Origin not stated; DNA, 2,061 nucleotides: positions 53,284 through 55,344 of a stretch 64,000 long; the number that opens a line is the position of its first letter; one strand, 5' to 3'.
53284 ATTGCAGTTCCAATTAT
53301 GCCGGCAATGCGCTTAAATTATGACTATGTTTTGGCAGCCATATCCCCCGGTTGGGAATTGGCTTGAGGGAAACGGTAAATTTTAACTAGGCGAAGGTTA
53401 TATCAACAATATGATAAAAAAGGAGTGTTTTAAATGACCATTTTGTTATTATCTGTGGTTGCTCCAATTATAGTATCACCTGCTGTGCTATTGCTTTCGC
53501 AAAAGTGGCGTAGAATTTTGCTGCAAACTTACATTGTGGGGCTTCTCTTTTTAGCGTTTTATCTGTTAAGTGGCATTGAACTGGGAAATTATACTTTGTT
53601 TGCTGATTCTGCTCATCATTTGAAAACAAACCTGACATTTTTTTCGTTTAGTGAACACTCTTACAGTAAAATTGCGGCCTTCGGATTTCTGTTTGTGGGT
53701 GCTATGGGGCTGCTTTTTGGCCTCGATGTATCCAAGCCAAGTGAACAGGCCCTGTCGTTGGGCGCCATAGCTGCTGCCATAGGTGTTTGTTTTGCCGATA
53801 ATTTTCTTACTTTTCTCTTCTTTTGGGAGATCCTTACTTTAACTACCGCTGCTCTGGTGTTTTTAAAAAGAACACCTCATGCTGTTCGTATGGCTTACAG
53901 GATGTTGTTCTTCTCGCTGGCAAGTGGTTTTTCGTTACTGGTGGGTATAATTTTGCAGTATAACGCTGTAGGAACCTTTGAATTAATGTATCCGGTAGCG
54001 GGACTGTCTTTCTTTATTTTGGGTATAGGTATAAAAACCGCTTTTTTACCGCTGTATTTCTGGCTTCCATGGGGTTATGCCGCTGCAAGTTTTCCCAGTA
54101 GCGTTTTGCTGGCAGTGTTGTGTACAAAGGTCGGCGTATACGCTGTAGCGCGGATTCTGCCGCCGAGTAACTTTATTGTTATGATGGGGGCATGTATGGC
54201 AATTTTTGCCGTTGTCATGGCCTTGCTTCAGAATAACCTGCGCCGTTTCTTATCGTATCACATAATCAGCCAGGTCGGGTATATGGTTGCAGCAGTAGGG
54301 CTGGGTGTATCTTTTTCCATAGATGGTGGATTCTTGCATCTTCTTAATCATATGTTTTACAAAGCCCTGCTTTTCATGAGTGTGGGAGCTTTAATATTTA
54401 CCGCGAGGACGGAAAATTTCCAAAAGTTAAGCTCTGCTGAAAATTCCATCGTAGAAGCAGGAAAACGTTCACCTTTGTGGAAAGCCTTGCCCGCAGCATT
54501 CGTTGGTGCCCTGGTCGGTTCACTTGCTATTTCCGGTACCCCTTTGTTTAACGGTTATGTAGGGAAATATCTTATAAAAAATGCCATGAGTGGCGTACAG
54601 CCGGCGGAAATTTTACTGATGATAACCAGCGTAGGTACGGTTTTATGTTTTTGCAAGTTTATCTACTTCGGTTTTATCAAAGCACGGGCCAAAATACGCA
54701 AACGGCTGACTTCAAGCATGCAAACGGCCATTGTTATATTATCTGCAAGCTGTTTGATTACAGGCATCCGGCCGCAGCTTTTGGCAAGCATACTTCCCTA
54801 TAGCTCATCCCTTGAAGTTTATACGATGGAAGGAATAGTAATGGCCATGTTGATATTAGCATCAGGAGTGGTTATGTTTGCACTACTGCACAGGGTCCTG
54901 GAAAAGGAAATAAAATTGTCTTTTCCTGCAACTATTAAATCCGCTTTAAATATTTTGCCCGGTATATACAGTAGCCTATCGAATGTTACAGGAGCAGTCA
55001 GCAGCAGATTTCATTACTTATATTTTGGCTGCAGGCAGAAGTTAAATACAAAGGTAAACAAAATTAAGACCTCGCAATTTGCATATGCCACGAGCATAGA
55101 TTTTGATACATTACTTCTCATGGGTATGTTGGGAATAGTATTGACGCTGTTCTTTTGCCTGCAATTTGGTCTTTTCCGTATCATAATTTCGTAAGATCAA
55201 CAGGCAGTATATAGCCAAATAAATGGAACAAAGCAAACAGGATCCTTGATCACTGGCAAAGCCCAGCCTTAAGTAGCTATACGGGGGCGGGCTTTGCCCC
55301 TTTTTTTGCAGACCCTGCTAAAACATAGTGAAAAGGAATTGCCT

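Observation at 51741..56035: Family of hairpins with invariant loop ATGGCTC and covarying stems, paired with intrinsic terminators, interspersed among three tandem MrpA/NuoL-like paralogs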

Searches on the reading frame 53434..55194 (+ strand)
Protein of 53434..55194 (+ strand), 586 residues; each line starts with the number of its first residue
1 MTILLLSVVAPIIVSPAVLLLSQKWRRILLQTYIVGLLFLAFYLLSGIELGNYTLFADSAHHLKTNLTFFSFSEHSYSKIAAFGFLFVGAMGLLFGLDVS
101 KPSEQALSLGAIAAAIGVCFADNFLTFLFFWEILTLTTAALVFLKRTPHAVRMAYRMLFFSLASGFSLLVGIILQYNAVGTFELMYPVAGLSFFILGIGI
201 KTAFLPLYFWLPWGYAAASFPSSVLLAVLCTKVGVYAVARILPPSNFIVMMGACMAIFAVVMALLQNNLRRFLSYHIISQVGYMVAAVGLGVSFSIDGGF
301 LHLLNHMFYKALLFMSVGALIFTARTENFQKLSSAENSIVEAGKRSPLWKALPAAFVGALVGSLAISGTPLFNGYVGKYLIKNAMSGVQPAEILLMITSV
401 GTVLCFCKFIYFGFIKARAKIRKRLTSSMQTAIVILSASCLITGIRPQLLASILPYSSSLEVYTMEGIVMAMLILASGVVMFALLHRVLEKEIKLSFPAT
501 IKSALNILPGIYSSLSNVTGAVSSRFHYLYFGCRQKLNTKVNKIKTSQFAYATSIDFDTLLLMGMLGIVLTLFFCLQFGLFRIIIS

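Call 7: search_protein_families(library=pfam, proteins=[window:53434-55194:+])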
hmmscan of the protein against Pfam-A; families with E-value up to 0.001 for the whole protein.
window:53434-55194:+ (586 aa): 1 family
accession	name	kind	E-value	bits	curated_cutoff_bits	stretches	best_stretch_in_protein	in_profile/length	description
PF00361.26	Proton_antipo_M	-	1.2e-30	107.1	21.5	1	121-403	1-292/294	NADH:quinone oxidoreductase/Mrp antiporter, TM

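Call 13: find_homologous_proteins(query=window:53434-55194:+)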
Query window:53434-55194:+ (586 aa): 1330 proteins with E <= 0.001 among 8000 candidates; the best 120 are listed.
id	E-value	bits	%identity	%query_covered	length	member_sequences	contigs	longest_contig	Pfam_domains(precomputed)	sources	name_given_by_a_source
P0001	0.0e+0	1241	100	100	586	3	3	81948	PF00361.26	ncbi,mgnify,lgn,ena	mgnify:FL=1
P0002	4.3e-273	925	75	99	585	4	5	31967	PF00361.26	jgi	jgi:multicomponent Na+:H+ antiporter subunit D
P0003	4.0e-255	866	71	99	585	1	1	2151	PF00361.26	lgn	-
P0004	3.6e-244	830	68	99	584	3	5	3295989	PF00361.26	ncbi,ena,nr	ncbi:MAG TPA: hypothetical protein GX004_07820 [Firmicutes bacterium]|nr:hypothetical protein [Bacil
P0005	2.4e-240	817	66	99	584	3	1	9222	PF00361.26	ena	-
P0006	9.9e-240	815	67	99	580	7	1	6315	PF00361.26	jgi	jgi:multicomponent Na+:H+ antiporter subunit D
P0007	5.8e-239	813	67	99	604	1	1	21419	PF00361.26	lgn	-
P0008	5.0e-235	800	65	99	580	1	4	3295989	PF00361.26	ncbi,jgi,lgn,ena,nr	ncbi:MAG TPA: hypothetical protein GX004_07835 [Firmicutes bacterium]|jgi:multicomponent Na+:H+ anti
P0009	2.9e-234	797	65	99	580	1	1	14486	PF00361.26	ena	-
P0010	1.0e-233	795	66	99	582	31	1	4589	PF00361.26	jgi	jgi:multicomponent Na+:H+ antiporter subunit D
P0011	3.9e-231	787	66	99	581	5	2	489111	PF00361.26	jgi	jgi:multicomponent Na+:H+ antiporter subunit D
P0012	2.1e-224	765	64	99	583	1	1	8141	PF00361.26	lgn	-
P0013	1.4e-222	759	65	98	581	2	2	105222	PF00361.26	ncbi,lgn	-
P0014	4.4e-222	757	63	98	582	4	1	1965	PF00361.26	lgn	-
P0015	6.5e-217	740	66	93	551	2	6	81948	PF00361.26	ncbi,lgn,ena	-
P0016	2.5e-209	715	62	99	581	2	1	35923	PF00361.26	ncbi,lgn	-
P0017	1.7e-208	712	61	99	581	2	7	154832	PF00361.26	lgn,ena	-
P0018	3.6e-207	708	66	87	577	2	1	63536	PF00361.26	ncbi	-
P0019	1.4e-206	706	66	87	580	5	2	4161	PF00361.26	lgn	-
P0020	2.2e-196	672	56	99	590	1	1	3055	PF00361.26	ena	-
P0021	3.2e-194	665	57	99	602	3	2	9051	PF00361.26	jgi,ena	-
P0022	4.7e-191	655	55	99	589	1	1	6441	PF00361.26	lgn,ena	-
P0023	4.4e-176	605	50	95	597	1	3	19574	PF00361.26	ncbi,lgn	-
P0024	2.1e-168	580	50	99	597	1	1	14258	PF00361.26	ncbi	-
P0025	5.9e-168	578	51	96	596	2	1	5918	PF00361.26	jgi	jgi:multicomponent Na+:H+ antiporter subunit D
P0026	3.8e-164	566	50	99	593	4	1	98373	PF00361.26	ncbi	-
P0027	1.5e-163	564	51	99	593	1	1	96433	PF00361.26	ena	-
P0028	4.5e-163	562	51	99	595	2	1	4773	PF00361.26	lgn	-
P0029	1.0e-161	558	50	99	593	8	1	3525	PF00361.26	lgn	-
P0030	1.7e-161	557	50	99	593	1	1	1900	PF00361.26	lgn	-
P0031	2.6e-160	553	55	82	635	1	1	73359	PF00361.26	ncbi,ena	-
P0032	7.0e-160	552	53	84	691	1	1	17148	PF00361.26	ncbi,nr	ncbi:MAG: proton-conducting transporter membrane subunit [Bacillota bacterium]|nr:proton-conducting 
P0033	5.9e-159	549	49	98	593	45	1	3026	PF00361.26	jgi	-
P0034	2.6e-158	547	50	99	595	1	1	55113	PF00361.26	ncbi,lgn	-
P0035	3.4e-158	546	50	99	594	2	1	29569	PF00361.26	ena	-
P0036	3.8e-158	546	55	84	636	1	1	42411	PF00361.26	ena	-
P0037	4.6e-158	546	53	84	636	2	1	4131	PF00361.26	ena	-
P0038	5.7e-158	545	48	99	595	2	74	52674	PF00361.26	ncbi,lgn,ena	-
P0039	1.3e-157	544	54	84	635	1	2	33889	PF00361.26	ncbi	ncbi:MAG: proton-conducting transporter membrane subunit [Bacillota bacterium]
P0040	2.0e-157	544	55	84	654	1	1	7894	PF00361.26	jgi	jgi:multicomponent Na+:H+ antiporter subunit D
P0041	4.7e-157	542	49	99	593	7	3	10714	PF00361.26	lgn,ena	-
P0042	1.4e-156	541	53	84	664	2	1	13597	PF00361.26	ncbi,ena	-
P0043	2.3e-156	540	54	84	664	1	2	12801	PF00361.26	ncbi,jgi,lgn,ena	-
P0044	5.7e-156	539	46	96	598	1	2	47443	PF00361.26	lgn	-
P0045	6.9e-156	539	46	94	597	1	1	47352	PF00361.26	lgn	-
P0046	7.3e-156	538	48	99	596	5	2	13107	PF00361.26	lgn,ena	-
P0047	2.7e-155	537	53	84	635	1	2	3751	PF00361.26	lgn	-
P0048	2.7e-155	537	52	83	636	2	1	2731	PF00361.26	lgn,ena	-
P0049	4.3e-155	536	53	80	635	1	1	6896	PF00361.26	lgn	-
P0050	6.0e-155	535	49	99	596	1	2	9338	PF00361.26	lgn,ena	-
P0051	9.6e-155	535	54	84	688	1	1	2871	PF00361.26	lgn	-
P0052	1.2e-154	534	52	84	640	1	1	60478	PF00361.26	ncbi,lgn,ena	-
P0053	2.1e-154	534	53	84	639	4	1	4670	PF00361.26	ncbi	-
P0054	2.3e-154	534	71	60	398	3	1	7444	PF00361.26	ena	-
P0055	3.5e-154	533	53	86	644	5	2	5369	PF00361.26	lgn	-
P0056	5.8e-154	532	54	84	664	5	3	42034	PF00361.26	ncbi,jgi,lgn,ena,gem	-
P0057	1.9e-153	530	46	98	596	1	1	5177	PF00361.26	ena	-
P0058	4.8e-153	529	49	99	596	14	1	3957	PF00361.26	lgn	-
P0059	8.5e-153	528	52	84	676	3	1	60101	PF00361.26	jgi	jgi:formate hydrogenlyase subunit 3/multisubunit Na+/H+ antiporter MnhD subunit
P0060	3.4e-152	526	53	87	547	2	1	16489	PF00361.26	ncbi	-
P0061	5.1e-152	526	53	84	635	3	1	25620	PF00361.26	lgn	-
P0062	1.7e-151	524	46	98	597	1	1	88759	PF00361.26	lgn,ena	-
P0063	1.0e-150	521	46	99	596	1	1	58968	PF00361.26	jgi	jgi:multicomponent Na+:H+ antiporter subunit D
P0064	7.0e-150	519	50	85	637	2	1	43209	PF00361.26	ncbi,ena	-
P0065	5.8e-149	516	55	75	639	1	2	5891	PF00361.26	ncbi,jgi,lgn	-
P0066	1.3e-148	515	46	98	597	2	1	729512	PF00361.26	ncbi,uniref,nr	ncbi:proton-conducting transporter transmembrane domain-containing protein [Dethiobacter alkaliphilu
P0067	4.3e-148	513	45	97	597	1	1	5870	PF00361.26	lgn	-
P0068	9.7e-148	512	52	87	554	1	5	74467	PF00361.26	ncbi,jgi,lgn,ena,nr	ncbi:MAG: hypothetical protein KGZ79_10995 [Dethiobacter sp.]|jgi:multicomponent Na+:H+ antiporter s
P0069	5.2e-147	509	48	95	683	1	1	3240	PF00361.26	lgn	-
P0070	7.4e-147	509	52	82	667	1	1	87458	PF00361.26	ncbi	-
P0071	5.4e-146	506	51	81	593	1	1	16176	PF00361.26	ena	-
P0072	6.5e-146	506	46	95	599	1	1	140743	PF00361.26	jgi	jgi:multicomponent Na+:H+ antiporter subunit D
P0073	1.1e-145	505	51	84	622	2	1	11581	PF00361.26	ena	-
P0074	1.6e-145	504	51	82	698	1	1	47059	PF00361.26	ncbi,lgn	-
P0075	1.6e-144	501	45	94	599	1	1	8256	PF00361.26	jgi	jgi:multicomponent Na+:H+ antiporter subunit D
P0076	3.2e-144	500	49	88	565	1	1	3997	PF00361.26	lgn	-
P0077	3.4e-144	500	45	94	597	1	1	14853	PF00361.26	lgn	-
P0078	6.0e-144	499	51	87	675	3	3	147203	PF00361.26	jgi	jgi:multicomponent Na+:H+ antiporter subunit D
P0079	7.5e-144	499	52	79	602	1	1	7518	PF00361.26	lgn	-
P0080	9.5e-144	498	50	84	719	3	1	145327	PF00361.26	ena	-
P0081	2.7e-143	497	45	99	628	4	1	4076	PF00361.26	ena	-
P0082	2.7e-142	494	53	78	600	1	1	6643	PF00361.26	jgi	jgi:multicomponent Na+:H+ antiporter subunit D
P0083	2.9e-142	494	45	97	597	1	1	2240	PF00361.26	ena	-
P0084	3.8e-142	493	51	83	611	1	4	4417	PF00361.26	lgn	-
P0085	4.8e-142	493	52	84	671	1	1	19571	PF00361.26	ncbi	-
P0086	3.1e-141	490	46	97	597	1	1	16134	PF00361.26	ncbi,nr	ncbi:MAG TPA: hypothetical protein GX699_03140 [Firmicutes bacterium]|nr:hypothetical protein [Bacil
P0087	5.6e-141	489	50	83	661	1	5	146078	PF00361.26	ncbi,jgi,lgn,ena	-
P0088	1.9e-140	488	50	83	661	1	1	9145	PF00361.26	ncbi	-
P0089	2.6e-140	487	51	81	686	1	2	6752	PF00361.26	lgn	-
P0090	4.5e-140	486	54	78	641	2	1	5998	PF00361.26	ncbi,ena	-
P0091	7.6e-140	486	50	85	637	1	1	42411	PF00361.26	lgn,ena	-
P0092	1.0e-139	485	52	82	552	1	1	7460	PF00361.26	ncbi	-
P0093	1.9e-139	484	47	85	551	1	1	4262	PF00361.26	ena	-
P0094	2.2e-139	484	49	84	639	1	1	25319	PF00361.26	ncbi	-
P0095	4.0e-139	483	47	94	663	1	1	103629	PF00361.26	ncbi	-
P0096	4.5e-139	483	48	85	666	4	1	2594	PF00361.26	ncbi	-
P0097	5.3e-139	483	53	78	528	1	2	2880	PF00361.26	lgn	-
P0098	6.2e-139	483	47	93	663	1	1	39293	PF00361.26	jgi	-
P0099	7.4e-139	482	49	84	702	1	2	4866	PF00361.26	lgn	-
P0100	8.8e-139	482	48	84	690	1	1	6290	PF00361.26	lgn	-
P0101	9.0e-139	482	48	84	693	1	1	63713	PF00361.26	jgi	-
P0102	9.2e-139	482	49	84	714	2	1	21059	PF00361.26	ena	-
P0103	1.5e-138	481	50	84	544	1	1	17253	PF00361.26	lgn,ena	-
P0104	1.6e-138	481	48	88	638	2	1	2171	PF00361.26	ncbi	-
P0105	2.7e-138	480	50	81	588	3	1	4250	PF00361.26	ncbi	-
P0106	4.2e-138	480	49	84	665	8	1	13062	PF00361.26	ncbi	-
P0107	4.2e-138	480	50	85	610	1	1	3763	PF00361.26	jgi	jgi:multicomponent Na+:H+ antiporter subunit D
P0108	5.7e-138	479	53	78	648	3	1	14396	PF00361.26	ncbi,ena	-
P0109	6.7e-138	479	53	78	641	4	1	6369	PF00361.26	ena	-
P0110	8.4e-138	479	50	85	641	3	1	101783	PF00361.26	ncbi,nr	ncbi:MAG: Na(+)/H(+) antiporter subunit D [Syntrophomonadaceae bacterium]|nr:Na(+)/H(+) antiporter s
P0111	9.1e-138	479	50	85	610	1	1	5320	PF00361.26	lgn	-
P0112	1.4e-137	478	50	80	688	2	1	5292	PF00361.26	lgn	-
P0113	2.8e-137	477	50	83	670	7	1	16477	PF00361.26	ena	-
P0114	6.7e-137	476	49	84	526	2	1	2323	PF00361.26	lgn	-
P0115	1.2e-136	475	50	83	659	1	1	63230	PF00361.26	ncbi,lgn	-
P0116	3.3e-136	474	50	82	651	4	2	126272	PF00361.26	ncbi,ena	-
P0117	4.1e-136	473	50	83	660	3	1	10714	PF00361.26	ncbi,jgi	-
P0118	6.0e-136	473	49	84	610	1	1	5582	PF00361.26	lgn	-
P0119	1.1e-135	472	48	85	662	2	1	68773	PF00361.26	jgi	-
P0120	1.2e-135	472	52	78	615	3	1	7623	PF00361.26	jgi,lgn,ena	-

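Call 16: find_related_loci(query=A3, collection=genome_contigs, flank=6000)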
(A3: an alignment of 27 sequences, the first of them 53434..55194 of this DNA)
Query A3 (586 aa) in genome_contigs; peptide patterns used: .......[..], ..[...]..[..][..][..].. (x = any residue, [..] = any of these).
600 stretches matched a pattern (row limit reached: there are more); 567 encode a relative of the query (tblastn E <= 1e-3); the best 80 are kept; 80 distinct loci.
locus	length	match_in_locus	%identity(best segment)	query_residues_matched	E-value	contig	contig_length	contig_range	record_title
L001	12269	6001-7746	66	1-583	0e+0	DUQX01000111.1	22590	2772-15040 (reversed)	MAG TPA_asm: Bacillota bacterium isolate AS08sgBPME_442 238743_AS08, whole genome shotgun sequence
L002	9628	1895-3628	66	1-578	0e+0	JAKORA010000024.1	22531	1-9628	MAG: Bacillota bacterium isolate all_maxbin.237 k201_148091, whole genome shotgun sequence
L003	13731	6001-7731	62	1-581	0e+0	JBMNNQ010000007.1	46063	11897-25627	MAG: Dethiobacteria bacterium isolate SBF912SR8HQ0008 scaffold_1354_c1, whole genome shotgun sequence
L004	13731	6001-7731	61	1-581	0e+0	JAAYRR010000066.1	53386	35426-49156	MAG: Bacillota bacterium isolate AS23ysBPME_228 95679_AS23, whole genome shotgun sequence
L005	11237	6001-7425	55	14-494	4e-162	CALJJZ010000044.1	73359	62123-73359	MAG: uncultured Firmicutes bacterium isolate N1_Bin_Bin_71_sub_1 genome assembly, contig: c_000000082000, whole genome s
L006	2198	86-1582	53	1-505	9e-173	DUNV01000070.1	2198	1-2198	MAG TPA_asm: Bacillota bacterium isolate AS08sgBPME_113 154308_AS08, whole genome shotgun sequence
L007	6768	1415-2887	53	1-495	1e-159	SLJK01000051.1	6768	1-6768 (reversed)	MAG: Syntrophomonadaceae bacterium isolate CSSed165cm_235 CSSed16-5cm-52147, whole genome shotgun sequence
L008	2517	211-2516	65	1-463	4e-163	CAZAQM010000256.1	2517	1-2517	MAG TPA_asm: uncultured Dethiobacter sp. isolate binchicken_co39_531 genome assembly, contig: NODE_80698_length_2517_cov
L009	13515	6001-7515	52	13-523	4e-149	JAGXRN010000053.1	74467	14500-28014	MAG: Dethiobacter sp. isolate CROMO_A_105 c_000000706679, whole genome shotgun sequence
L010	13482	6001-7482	50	5-505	4e-147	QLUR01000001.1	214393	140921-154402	MAG: Bacillota bacterium isolate HKB214 DDT21_1, whole genome shotgun sequence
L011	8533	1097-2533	50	11-495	8e-137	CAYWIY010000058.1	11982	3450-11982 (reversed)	MAG TPA_asm: uncultured Syntrophomonadaceae bacterium isolate binchicken_co32_447 genome assembly, contig: NODE_9078_len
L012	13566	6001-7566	47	11-537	7e-136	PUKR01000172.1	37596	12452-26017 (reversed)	MAG: Syntrophomonadaceae bacterium isolate B1Sed10_74m B1-Sed10-C765, whole genome shotgun sequence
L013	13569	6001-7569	48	11-537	5e-135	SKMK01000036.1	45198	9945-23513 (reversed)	MAG: Syntrophomonadaceae bacterium isolate CSSed162cmA_245 CSSed16-2cmA-709, whole genome shotgun sequence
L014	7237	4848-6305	44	3-495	1e-111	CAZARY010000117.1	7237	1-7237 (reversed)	MAG TPA_asm: uncultured Clostridia bacterium isolate SRP201947_co1_65 genome assembly, contig: NODE_8576_length_7237_cov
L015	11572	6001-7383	41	26-493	9e-96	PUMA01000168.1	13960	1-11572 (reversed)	MAG: Desulfonatronospira sp. isolate B1Sed10_27m B1-Sed10-C5455, whole genome shotgun sequence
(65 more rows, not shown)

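Call 20: find_encoding_contigs(protein=P0002, flank=10000, max_places=4)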
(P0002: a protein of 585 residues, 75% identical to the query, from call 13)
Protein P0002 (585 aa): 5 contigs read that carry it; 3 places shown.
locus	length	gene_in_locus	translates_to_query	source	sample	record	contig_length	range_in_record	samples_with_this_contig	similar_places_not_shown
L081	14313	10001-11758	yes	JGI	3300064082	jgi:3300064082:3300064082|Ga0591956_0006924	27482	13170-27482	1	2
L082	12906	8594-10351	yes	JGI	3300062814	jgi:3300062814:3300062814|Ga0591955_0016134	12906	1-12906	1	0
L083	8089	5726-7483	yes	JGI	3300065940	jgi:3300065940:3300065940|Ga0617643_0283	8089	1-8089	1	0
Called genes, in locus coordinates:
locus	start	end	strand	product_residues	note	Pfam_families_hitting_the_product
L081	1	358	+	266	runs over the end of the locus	PF03309:Pan_kinase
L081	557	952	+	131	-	PF04039:MnhB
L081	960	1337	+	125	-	PF00420:Oxidored_q2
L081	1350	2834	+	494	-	PF00361:Proton_antipo_M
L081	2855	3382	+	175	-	PF01899:MNHE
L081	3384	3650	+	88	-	PF04066:MrpF_PhaF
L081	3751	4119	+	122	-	PF03334:PhaG_MnhG_YufB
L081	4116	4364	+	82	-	PF13244:MbhD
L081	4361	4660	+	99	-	PF20501:MbhE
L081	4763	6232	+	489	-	PF00361:Proton_antipo_M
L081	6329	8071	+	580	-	PF00361:Proton_antipo_M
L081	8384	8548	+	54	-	-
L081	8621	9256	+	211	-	PF00072:Response_reg, PF00196:GerE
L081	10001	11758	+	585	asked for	PF00361:Proton_antipo_M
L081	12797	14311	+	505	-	?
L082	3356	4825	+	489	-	PF00361:Proton_antipo_M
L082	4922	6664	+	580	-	PF00361:Proton_antipo_M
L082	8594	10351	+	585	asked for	PF00361:Proton_antipo_M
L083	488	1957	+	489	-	PF00361:Proton_antipo_M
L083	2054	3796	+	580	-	PF00361:Proton_antipo_M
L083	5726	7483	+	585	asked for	PF00361:Proton_antipo_M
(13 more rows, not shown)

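Call 21: find_encoding_contigs(protein=P0004, flank=10000, max_places=4)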
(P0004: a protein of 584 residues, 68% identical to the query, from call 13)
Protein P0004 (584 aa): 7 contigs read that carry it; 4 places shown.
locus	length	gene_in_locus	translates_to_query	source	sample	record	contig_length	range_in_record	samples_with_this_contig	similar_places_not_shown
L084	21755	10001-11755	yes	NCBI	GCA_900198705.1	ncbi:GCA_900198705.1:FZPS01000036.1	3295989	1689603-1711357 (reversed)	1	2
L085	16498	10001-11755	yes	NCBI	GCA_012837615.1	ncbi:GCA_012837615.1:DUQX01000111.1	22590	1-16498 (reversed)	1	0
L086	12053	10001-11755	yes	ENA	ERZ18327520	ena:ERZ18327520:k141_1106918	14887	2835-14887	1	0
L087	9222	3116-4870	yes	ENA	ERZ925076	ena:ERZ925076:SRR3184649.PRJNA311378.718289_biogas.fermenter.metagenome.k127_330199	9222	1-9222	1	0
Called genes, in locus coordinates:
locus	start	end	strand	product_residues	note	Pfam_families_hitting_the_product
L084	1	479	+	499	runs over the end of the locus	PF00361:Proton_antipo_M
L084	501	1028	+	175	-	PF01899:MNHE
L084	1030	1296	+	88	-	PF04066:MrpF_PhaF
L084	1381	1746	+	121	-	PF03334:PhaG_MnhG_YufB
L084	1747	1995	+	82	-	PF13244:MbhD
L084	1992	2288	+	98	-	PF20501:MbhE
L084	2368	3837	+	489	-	PF00662:Proton_antipo_N (weak), PF00361:Proton_antipo_M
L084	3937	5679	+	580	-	PF00361:Proton_antipo_M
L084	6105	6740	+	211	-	PF00072:Response_reg, PF00196:GerE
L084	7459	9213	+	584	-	PF00361:Proton_antipo_M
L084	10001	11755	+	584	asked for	PF00361:Proton_antipo_M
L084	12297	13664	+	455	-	PF00291:PALP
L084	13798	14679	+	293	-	PF01634:HisG, PF08029:HisG_C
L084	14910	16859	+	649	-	PF06506:PrpR_N, PF00989:PAS, PF13188:PAS_8 (weak), PF13426:PAS_9 (weak), PF00158:Sigma54_activat, PF14532:Sigma54_activ_2, PF07728:AAA_5 (weak), PF25601:AAA_lid_14, +2 more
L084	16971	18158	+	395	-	PF00108:Thiolase_N, PF00109:ketoacyl-synt (weak), PF02803:Thiolase_C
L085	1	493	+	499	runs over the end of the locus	PF00361:Proton_antipo_M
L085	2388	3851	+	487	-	PF00662:Proton_antipo_N (weak), PF00361:Proton_antipo_M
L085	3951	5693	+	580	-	PF00361:Proton_antipo_M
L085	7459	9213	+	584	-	PF00361:Proton_antipo_M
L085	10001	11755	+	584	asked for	PF00361:Proton_antipo_M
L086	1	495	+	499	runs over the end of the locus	PF00361:Proton_antipo_M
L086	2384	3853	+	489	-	PF00662:Proton_antipo_N (weak), PF00361:Proton_antipo_M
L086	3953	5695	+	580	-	PF00361:Proton_antipo_M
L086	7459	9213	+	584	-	PF00361:Proton_antipo_M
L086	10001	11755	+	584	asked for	PF00361:Proton_antipo_M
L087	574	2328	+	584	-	PF00361:Proton_antipo_M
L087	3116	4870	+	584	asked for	PF00361:Proton_antipo_M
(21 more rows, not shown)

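Call 23: find_encoding_contigs(protein=P0011, flank=10000, max_places=2)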
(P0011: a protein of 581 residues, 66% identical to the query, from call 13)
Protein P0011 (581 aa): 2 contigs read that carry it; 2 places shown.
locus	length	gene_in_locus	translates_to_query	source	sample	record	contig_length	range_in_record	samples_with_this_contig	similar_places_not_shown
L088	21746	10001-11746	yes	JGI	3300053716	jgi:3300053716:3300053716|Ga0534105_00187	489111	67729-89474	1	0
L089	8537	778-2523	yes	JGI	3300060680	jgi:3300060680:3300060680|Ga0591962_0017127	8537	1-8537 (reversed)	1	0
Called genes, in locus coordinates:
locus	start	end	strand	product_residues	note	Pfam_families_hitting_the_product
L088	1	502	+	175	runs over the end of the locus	PF01899:MNHE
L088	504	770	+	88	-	PF04066:MrpF_PhaF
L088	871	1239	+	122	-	PF03334:PhaG_MnhG_YufB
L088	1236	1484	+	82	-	PF13244:MbhD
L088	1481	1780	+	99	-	PF20501:MbhE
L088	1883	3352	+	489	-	PF00361:Proton_antipo_M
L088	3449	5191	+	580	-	PF00361:Proton_antipo_M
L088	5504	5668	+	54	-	-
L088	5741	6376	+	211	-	PF00072:Response_reg, PF00196:GerE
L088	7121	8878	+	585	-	PF00361:Proton_antipo_M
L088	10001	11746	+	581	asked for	PF00361:Proton_antipo_M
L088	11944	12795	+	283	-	PF00850:Hist_deacetyl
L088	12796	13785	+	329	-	PF03186:CobD_Cbib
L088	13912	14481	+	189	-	PF06745:ATPase (weak), PF02283:CobU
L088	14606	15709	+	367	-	PF00155:Aminotran_1_2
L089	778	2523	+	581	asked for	PF00361:Proton_antipo_M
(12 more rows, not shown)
